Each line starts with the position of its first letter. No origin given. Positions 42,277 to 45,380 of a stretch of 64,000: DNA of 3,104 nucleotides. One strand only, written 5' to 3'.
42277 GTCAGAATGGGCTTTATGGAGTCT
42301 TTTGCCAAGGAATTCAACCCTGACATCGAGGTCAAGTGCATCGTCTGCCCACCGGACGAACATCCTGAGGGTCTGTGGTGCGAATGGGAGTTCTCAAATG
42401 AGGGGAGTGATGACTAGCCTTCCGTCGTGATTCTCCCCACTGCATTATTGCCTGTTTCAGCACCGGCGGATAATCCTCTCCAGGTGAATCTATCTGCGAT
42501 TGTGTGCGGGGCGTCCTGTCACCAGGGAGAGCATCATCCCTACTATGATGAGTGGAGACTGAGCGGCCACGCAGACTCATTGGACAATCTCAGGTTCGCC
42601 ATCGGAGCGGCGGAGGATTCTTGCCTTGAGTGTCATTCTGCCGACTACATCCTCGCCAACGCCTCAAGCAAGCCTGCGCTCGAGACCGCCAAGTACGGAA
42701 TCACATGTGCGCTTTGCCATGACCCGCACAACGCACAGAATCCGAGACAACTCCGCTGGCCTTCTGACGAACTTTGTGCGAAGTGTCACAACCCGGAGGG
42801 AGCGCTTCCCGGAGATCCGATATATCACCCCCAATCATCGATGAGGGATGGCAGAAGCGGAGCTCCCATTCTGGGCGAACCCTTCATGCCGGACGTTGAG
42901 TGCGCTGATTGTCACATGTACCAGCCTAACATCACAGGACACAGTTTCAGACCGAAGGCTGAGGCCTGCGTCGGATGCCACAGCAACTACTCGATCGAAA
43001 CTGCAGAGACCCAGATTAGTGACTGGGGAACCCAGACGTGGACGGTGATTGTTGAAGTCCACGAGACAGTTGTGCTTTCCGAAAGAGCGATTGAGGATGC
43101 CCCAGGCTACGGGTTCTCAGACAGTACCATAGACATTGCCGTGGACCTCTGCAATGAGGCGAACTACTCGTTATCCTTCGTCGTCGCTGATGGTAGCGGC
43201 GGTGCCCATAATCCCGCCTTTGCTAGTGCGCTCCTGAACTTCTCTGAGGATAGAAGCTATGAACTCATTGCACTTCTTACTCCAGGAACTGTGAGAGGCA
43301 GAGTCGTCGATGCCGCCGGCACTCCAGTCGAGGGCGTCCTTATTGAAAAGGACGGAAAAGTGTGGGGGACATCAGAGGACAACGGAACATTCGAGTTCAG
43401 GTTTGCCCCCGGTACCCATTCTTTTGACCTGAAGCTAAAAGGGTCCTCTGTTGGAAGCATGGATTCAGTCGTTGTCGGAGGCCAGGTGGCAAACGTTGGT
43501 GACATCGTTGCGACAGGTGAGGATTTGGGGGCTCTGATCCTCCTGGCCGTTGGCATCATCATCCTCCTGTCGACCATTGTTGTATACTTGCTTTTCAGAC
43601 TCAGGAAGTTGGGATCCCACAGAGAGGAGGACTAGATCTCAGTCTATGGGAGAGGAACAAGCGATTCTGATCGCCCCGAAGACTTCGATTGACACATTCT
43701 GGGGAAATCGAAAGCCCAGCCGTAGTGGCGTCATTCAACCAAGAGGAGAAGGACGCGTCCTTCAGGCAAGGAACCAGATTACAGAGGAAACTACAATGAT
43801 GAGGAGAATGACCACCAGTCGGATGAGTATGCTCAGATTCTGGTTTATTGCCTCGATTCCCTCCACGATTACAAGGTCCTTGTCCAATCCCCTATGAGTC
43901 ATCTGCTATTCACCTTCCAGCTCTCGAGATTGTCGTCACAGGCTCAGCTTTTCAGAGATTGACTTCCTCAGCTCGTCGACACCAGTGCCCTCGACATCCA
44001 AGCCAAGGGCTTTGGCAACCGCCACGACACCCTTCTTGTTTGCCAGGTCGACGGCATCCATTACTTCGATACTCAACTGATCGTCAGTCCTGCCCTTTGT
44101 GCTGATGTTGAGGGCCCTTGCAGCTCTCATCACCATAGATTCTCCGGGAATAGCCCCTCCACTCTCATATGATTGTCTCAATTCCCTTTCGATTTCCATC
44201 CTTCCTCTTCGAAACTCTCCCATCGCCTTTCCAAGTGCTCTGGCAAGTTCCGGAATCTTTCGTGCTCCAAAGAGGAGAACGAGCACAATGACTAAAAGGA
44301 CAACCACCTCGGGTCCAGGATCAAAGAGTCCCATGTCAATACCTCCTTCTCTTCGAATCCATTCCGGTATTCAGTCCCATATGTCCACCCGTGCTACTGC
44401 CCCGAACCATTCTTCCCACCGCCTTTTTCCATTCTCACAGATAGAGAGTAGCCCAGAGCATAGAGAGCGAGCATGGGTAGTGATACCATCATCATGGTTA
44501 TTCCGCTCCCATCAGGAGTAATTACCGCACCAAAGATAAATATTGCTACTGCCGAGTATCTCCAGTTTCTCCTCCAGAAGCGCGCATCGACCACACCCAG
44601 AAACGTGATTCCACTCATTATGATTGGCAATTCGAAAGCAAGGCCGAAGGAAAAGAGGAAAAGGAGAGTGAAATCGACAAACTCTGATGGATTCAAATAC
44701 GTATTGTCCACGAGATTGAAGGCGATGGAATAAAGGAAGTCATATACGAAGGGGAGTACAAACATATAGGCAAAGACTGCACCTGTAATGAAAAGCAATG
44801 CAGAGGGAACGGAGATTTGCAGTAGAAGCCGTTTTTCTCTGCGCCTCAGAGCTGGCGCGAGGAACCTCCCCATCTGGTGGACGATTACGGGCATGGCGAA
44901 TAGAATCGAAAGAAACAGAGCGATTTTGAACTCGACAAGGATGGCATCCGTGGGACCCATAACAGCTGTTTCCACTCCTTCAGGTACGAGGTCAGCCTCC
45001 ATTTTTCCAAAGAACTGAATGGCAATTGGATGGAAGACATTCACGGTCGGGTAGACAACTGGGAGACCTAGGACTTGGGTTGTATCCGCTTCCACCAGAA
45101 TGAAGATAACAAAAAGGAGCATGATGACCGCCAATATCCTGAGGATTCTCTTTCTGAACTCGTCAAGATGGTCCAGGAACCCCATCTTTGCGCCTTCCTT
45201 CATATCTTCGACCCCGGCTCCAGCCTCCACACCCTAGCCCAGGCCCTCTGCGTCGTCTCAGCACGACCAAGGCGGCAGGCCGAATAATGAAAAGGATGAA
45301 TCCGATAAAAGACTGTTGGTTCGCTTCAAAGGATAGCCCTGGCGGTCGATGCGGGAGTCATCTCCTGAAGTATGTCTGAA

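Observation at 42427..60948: Compact cytochrome-c electron-transport block without any terminal oxidase or reductase catalytic subunit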

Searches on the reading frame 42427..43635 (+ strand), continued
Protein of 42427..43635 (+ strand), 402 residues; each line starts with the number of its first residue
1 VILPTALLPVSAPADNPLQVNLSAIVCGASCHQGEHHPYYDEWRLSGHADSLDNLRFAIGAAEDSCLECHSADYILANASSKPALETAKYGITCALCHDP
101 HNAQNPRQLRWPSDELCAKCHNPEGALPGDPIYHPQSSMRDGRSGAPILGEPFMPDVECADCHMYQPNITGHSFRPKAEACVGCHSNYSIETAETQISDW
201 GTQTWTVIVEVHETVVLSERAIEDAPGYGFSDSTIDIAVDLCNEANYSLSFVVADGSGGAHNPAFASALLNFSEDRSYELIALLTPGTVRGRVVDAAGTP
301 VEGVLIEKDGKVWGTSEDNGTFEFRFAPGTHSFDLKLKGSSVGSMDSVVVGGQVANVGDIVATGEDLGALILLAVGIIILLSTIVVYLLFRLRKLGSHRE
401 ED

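Call 32: find_related_loci(query=A1, collection=genome_contigs, flank=10000)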
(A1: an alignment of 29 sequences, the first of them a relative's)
Query A1 (535 aa) in genome_contigs; peptide patterns used: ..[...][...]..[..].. (x = any residue, [..] = any of these).
599 stretches matched a pattern (row limit reached: there are more); 535 encode a relative of the query (tblastn E <= 1e-3); the best 80 are kept; 79 distinct loci.
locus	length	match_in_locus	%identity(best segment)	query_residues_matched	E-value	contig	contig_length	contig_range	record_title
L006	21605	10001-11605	100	1-535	0e+0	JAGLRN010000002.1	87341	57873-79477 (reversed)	MAG: Thermoplasmata archaeon isolate RS_9_17 ROV157_9.bin.17.fa_2, whole genome shotgun sequence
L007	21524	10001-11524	61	6-516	0e+0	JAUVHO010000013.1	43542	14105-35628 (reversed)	MAG: Methanomassiliicoccales archaeon isolate CSMAG_404 CSMAG_404_k141_1904502_length_43542_cov_8.8102, whole genome sho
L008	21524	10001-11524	60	6-516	0e+0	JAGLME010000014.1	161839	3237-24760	MAG: Thermoplasmata archaeon isolate RS_5_45 ROV157_5.bin.45.fa_14, whole genome shotgun sequence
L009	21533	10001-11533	60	3-516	0e+0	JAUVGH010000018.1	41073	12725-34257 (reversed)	MAG: Methanomassiliicoccales archaeon isolate CSMAG_371 CSMAG_371_k141_681227_length_41073_cov_8.8425, whole genome shot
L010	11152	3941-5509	38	10-521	3e-106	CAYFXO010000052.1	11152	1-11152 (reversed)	MAG TPA_asm: uncultured Methanomassiliicoccales archaeon isolate ERP108616_co2_108 genome assembly, contig: NODE_10710_l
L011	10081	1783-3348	66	4-525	0e+0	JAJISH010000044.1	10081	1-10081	MAG: Thermoplasmatota archaeon isolate bin211 bin211_SWQ.59.16-18_bin.28.orig_44, whole genome shotgun sequence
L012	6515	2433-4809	30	42-392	2e-37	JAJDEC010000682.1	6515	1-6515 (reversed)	MAG: Phycisphaerae bacterium isolate OFTM236 OFTM236_681, whole genome shotgun sequence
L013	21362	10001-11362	29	10-397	3e-37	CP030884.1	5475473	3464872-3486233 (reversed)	MAG: Planctomycetaceae bacterium isolate ECT2AJA-110-A chromosome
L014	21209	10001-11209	29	44-392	5e-37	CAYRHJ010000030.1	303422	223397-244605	MAG TPA_asm: uncultured Phycisphaeraceae bacterium isolate binchicken_co31_456 genome assembly, contig: k141_3673941, wh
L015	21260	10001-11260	30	12-402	8e-37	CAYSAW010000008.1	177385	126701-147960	MAG TPA_asm: uncultured bacterium isolate binchicken_co30_76 genome assembly, contig: NODE_96_length_177385_cov_22.17882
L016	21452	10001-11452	27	1-435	1e-36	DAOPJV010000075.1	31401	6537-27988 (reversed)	MAG TPA_asm: Phycisphaerae bacterium isolate AMR_MDS_3268 NODE_1525_length_31401_cov_11.128437, whole genome shotgun seq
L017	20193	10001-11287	30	43-396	7e-37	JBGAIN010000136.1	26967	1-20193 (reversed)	MAG: Limisphaerales bacterium isolate MAG_MBR_H125.5 MBRH125-5_opera_contig_4503, whole genome shotgun sequence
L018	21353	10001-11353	27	1-393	3e-36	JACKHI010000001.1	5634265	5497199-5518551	MAG: Phycisphaerales bacterium isolate HK-STAS-PLAN-14 HK-STAS-PLAN-14_1, whole genome shotgun sequence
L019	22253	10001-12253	29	16-402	5e-36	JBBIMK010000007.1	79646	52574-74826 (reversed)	MAG: bacterium isolate BQF170218_bin_230 NODE_415_length_79646_cov_9.210212, whole genome shotgun sequence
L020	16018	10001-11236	28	42-396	8e-36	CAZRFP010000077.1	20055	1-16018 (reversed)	MAG TPA_asm: uncultured Planctomycetaceae bacterium isolate SRP193661_co1_189 genome assembly, contig: NODE_2784_length_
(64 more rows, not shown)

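Call 63: predict_structure(alignment_id=A5)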
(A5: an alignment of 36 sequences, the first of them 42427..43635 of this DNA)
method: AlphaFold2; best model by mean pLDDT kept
length: 402 residues; sequences in the alignment: 36
mean_pLDDT: 84.3   pTM: 0.73
mean pLDDT of the five models: 84.3, 83.1, 80.5, 78.4, 71.7
residues with pLDDT >= 90: 207; 70-90: 129; 50-70: 45; < 50: 21
segments of 3 or more residues with pLDDT < 50: 1-19
pLDDT, mean of each block of 10 residues (from residue 1): 33 43 74 70 78 80 82 87 90 76 64 77 66 83 91 87 68 76 87 93 96 97 98 98 95 90 96 98 98 97 97 98 98 96 96 97 74 91 95 68 46
secondary structure, 60 per line:
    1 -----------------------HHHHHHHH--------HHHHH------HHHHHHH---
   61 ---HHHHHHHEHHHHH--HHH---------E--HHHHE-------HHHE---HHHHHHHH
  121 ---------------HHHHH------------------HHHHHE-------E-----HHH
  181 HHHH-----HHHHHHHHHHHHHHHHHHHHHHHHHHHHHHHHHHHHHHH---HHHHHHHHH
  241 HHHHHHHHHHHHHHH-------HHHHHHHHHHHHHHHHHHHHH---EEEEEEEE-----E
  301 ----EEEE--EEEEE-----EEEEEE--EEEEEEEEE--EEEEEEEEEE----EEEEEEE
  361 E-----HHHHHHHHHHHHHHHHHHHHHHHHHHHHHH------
elements in order: H24-31 H40-44 H51-57 H64-70 H72-76 H94-97 H113-120 H136-140 H159-163 H178-184 H190-228 H232-255 H263-283 E287-294 E305-308 E311-315 E321-326 E329-337 E340-349 E354-361 H367-396

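Call 66: fold_search(model_id=the predicted structure, library=pdb)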
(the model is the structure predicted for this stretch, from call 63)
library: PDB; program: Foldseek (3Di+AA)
matches with E <= 10: 523; with E <= 0.001: 41
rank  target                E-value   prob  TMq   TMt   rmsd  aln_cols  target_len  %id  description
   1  6i5b_A                1.6e-12  1.00  0.49  0.41   3.8       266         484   29  Crystal Structure of Outer Cell Wall Cytochrome OcwA (released 2019-09-25)
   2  6i5b_B                1.9e-12  1.00  0.48  0.40   3.6       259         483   29  Crystal Structure of Outer Cell Wall Cytochrome OcwA (released 2019-09-25)
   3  6qvm_A                1.6e-09  1.00  0.40  0.26   6.3       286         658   23  Undecaheme cytochrome from S-layer of Carboxydothermus ferrireducens (released 2020-03-25)
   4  8rv0                  2.5e-07  1.00  0.39  0.33   7.5       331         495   19  Crystal structure of octaheme nitrite reductase from Trichlorobacter ammonificans in complex with nitrite (released 2024-03-27)
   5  1oah_A                4.0e-07  1.00  0.40  0.35   8.6       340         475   20  Cytochrome c Nitrite Reductase from Desulfovibrio desulfuricans ATCC 27774: The relevance of the two calcium sites in  (released 2003-05-08)
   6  1oah_B                5.1e-07  1.00  0.41  0.34   8.9       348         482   18  Cytochrome c Nitrite Reductase from Desulfovibrio desulfuricans ATCC 27774: The relevance of the two calcium sites in  (released 2003-05-08)
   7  2ot4_A                7.2e-07  1.00  0.42  0.33   7.3       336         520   20  Structure of a hexameric multiheme c nitrite reductase from the extremophile bacterium Thiolkalivibrio nitratireducens (released 2008-04-08)
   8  3rkh_A                9.6e-07  1.00  0.41  0.33   8.4       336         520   21  Structure of the Thioalkalivibrio nitratireducens cytochrome c nitrite reductase in a complex with nitrite (full occup (released 2011-06-15)
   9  2j7a_K                1.1e-06  1.00  0.41  0.34   9.1       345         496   16  Crystal structure of cytochrome c nitrite reductase NrfHA complex from Desulfovibrio vulgaris (released 2006-12-06)
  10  2j7a_D                1.1e-06  1.00  0.41  0.34   9.1       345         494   17  Crystal structure of cytochrome c nitrite reductase NrfHA complex from Desulfovibrio vulgaris (released 2006-12-06)
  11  2j7a_A                1.1e-06  1.00  0.41  0.34   8.8       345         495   17  Crystal structure of cytochrome c nitrite reductase NrfHA complex from Desulfovibrio vulgaris (released 2006-12-06)
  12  3f29_A                1.4e-06  1.00  0.40  0.32   8.1       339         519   19  Structure of the Thioalkalivibrio nitratireducens cytochrome c nitrite reductase in complex with sulfite (released 2008-12-09)
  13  3f29_B                1.6e-06  1.00  0.41  0.33   7.5       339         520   19  Structure of the Thioalkalivibrio nitratireducens cytochrome c nitrite reductase in complex with sulfite (released 2008-12-09)
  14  3mmo_A                2.0e-06  1.00  0.39  0.31   7.8       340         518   19  Structure of the Thioalkalivibrio nitratireducens cytochrome c nitrite reductase in complex with cyanide (released 2010-09-29)
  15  2vr0_E                2.0e-06  1.00  0.41  0.34   8.8       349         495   17  Crystal structure of cytochrome c nitrite reductase NrfHA complex bound to the HQNO inhibitor (released 2008-06-03)
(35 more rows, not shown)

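Call 91: find_encoding_contigs(protein=P0006, flank=10000, max_places=2)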
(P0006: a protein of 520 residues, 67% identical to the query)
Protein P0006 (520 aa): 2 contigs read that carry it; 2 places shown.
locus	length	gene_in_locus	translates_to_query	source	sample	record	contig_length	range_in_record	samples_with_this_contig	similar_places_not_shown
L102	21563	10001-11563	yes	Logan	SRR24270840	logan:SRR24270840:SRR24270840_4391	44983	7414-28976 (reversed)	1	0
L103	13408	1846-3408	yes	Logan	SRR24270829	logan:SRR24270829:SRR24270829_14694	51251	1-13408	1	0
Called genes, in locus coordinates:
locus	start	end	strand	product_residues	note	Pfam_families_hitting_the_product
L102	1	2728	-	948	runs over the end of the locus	PF00496:SBP_bac_5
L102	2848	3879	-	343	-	PF01798:Nop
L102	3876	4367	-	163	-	-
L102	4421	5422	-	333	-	PF01008:IF-2B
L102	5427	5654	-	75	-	-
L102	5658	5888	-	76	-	-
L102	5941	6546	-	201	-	PF00857:Isochorismatase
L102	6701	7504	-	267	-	PF05552:MS_channel_1st_1, PF00924:MS_channel_2nd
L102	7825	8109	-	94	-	-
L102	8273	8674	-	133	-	-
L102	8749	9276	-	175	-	-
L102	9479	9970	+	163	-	PF19620:DUF6125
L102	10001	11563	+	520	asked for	PF14537:Cytochrom_c3_2 (faint), PF13435:Cytochrome_C554, PF14522:Cytochrome_C7 (faint), PF09699:Paired_CXXCH_1, PF02335:Cytochrom_C552, PF13620:CarboxypepD_reg (weak)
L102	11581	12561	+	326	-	-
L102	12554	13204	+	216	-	-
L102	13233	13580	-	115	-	-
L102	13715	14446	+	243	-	PF02463:SMC_N (faint), PF00005:ABC_tran, PF13166:AAA_13 (faint), PF13401:AAA_22 (weak), PF13304:AAA_21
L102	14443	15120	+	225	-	PF03379:CcmB, PF12679:ABC2_membrane_2 (faint)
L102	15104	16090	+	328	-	PF01578:Cytochrom_C_asm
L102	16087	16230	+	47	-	-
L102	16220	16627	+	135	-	PF03100:CcmE (weak)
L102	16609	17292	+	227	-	PF08534:Redoxin, PF00578:AhpC-TSA, PF02630:SCO1-SenC, PF13098:Thioredoxin_2 (weak), PF13905:Thioredoxin_8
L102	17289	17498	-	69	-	-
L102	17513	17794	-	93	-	-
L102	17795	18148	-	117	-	-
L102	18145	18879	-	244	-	PF01292:Ni_hydr_CYTB (weak), PF00033:Cytochrome_B, PF13631:Cytochrom_B_N_2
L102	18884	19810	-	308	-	PF14522:Cytochrome_C7 (faint), PF14537:Cytochrom_c3_2 (faint), PF22113:Mtrc-MtrF_II-IV_dom (faint)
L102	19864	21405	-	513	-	-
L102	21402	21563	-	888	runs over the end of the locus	PF01578:Cytochrom_C_asm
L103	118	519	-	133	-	-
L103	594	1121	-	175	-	-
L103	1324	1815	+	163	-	PF19620:DUF6125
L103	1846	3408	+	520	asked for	PF14537:Cytochrom_c3_2 (faint), PF13435:Cytochrome_C554, PF14522:Cytochrome_C7 (faint), PF09699:Paired_CXXCH_1, PF02335:Cytochrom_C552, PF13620:CarboxypepD_reg (weak)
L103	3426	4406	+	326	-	-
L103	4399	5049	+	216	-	-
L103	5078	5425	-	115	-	-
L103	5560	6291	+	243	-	PF02463:SMC_N (faint), PF00005:ABC_tran, PF13166:AAA_13 (faint), PF13401:AAA_22 (weak), PF13304:AAA_21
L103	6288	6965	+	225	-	PF03379:CcmB, PF12679:ABC2_membrane_2 (faint)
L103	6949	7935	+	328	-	PF01578:Cytochrom_C_asm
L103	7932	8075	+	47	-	-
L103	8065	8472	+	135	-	PF03100:CcmE (weak)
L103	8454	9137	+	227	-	PF08534:Redoxin, PF00578:AhpC-TSA, PF02630:SCO1-SenC, PF13098:Thioredoxin_2 (weak), PF13905:Thioredoxin_8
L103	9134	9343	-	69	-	-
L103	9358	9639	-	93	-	-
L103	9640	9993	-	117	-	-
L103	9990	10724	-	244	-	PF01292:Ni_hydr_CYTB (weak), PF00033:Cytochrome_B, PF13631:Cytochrom_B_N_2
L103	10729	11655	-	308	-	PF14522:Cytochrome_C7 (faint), PF14537:Cytochrom_c3_2 (faint), PF22113:Mtrc-MtrF_II-IV_dom (faint)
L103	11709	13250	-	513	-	-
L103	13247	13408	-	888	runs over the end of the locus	PF01578:Cytochrom_C_asm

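Call 98: search_protein_families(library=pfam, proteins=[P0004], max_evalue=1)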
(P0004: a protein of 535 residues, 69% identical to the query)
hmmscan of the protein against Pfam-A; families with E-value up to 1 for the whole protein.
P0004 (535 aa): 10 families
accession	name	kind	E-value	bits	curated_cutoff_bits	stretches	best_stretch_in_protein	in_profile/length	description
PF14522.11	Cytochrome_C7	-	8.6e-13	48.4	24.8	4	177-237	12-67/67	Cytochrome c7 and related cytochrome c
PF14537.11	Cytochrom_c3_2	-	6.4e-10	39.8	25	3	176-237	24-79/79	Cytochrome c3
PF13435.11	Cytochrome_C554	-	7.4e-10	40.1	20.8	1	49-119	1-84/84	Cytochrome c554 and c-prime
PF02335.20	Cytochrom_C552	-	1.8e-09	37.6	24.1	1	271-400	244-374/438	Cytochrome c552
PF09699.15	Paired_CXXCH_1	-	2.8e-08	33.7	20.6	1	209-239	9-39/41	Doubled CXXCH motif (Paired_CXXCH_1)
PF13620.12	CarboxypepD_reg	-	1.7e-06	28.7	32.3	1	410-476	1-73/82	Carboxypeptidase regulatory-like domain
PF25020.1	TTR_TEN1-4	-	0.0041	17.5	27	1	410-452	8-53/86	Teneurin TTR-like domain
PF21113.2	LarA_C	-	0.0088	16.4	25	1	289-342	54-107/152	Lactate racemase C-terminal domain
PF10058.14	Zn_ribbon_10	-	0.055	13.7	24.2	1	196-236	12-51/54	ER junction formation factor lunapark, zinc ribbon finger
PF15102.11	TMEM154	-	0.056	13.7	30.3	1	489-524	62-100/153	TMEM154 protein family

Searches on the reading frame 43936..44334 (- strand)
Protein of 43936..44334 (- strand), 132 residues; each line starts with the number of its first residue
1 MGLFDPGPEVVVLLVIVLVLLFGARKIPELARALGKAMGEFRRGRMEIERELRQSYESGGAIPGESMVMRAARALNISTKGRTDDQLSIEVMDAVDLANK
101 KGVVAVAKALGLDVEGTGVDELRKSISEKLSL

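Call 5: search_protein_families(library=pfam, proteins=[window:43936-44334:-], max_evalue=0.01)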
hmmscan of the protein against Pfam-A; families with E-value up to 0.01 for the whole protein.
window:43936-44334:- (132 aa): 2 families
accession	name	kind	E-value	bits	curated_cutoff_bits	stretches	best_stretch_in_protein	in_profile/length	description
PF02416.21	TatA_B_E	-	3.5e-14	52.2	21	1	8-55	4-50/53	mttA/Hcf106 family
PF01381.28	HTH_3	-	0.0082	16.6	23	0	55-79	28-52/55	Helix-turn-helix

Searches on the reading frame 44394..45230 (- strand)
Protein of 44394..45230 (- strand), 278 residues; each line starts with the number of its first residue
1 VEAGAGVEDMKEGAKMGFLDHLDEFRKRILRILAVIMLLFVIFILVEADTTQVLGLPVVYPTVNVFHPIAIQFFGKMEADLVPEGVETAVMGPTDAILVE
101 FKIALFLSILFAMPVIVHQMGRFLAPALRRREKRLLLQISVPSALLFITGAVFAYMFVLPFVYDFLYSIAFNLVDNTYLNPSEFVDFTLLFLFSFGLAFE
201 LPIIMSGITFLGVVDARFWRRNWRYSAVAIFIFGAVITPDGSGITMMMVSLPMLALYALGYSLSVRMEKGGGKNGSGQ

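Call 5: search_protein_families(library=pfam, proteins=[window:44394-45230:-], max_evalue=0.01)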
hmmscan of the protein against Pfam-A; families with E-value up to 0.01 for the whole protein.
window:44394-45230:- (278 aa): 1 family
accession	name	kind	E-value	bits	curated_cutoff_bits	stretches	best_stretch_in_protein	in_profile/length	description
PF00902.23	TatC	-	9.2e-54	182.8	25.1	1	20-252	1-208/208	Sec-independent protein translocase protein (TatC)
